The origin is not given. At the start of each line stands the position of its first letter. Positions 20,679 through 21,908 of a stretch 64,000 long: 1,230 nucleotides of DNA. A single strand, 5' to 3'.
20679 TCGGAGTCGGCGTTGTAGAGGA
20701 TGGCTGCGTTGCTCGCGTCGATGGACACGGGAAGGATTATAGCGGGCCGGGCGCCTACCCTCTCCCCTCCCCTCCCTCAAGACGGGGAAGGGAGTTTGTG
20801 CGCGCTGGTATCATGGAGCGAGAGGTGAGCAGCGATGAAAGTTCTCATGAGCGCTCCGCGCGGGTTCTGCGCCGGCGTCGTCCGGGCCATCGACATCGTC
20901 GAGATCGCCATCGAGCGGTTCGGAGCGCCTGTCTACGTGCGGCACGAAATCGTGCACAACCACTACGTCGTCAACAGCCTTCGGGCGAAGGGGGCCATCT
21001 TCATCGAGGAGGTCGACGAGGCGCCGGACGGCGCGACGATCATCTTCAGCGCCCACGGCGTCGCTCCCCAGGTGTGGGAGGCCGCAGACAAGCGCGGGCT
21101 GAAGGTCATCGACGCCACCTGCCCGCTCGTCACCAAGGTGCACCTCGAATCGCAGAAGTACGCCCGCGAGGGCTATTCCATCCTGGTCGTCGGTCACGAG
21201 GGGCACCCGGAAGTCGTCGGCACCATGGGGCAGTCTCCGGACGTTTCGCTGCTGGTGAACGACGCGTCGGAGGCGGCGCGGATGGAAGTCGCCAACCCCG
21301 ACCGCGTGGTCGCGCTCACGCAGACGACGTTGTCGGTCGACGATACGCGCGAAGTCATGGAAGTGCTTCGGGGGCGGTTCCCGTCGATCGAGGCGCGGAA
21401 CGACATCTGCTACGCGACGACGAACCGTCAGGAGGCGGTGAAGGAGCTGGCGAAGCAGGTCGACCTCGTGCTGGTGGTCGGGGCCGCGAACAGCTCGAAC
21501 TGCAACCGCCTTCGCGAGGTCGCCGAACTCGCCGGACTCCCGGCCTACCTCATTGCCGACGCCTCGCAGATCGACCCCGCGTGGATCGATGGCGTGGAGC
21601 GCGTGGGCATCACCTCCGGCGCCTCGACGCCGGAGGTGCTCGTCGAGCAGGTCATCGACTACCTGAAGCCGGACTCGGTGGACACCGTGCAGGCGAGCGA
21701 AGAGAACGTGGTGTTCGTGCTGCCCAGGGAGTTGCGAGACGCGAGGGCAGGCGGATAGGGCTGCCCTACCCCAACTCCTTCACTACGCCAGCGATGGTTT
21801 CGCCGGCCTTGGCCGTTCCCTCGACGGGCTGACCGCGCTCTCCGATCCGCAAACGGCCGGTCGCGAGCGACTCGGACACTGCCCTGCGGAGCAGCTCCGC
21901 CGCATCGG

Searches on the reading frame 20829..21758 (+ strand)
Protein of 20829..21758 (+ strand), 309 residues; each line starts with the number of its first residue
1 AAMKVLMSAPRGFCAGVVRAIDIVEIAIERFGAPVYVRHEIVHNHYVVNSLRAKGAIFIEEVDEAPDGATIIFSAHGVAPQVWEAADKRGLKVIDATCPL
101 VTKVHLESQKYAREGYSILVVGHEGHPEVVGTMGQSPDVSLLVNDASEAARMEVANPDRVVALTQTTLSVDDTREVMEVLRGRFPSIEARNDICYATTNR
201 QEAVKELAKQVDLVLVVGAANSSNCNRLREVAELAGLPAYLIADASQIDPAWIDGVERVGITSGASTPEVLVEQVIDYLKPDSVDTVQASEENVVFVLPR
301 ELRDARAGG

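Call 12: search_protein_families(library=pfam, proteins=[window:20829-21758:+], max_evalue=0.001)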
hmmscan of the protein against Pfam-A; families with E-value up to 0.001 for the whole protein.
window:20829-21758:+ (309 aa): 1 family
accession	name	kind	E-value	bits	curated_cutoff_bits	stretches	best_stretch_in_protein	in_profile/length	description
PF02401.23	LYTB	-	3.4e-99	331.9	24.5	1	5-280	1-267/267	LytB protein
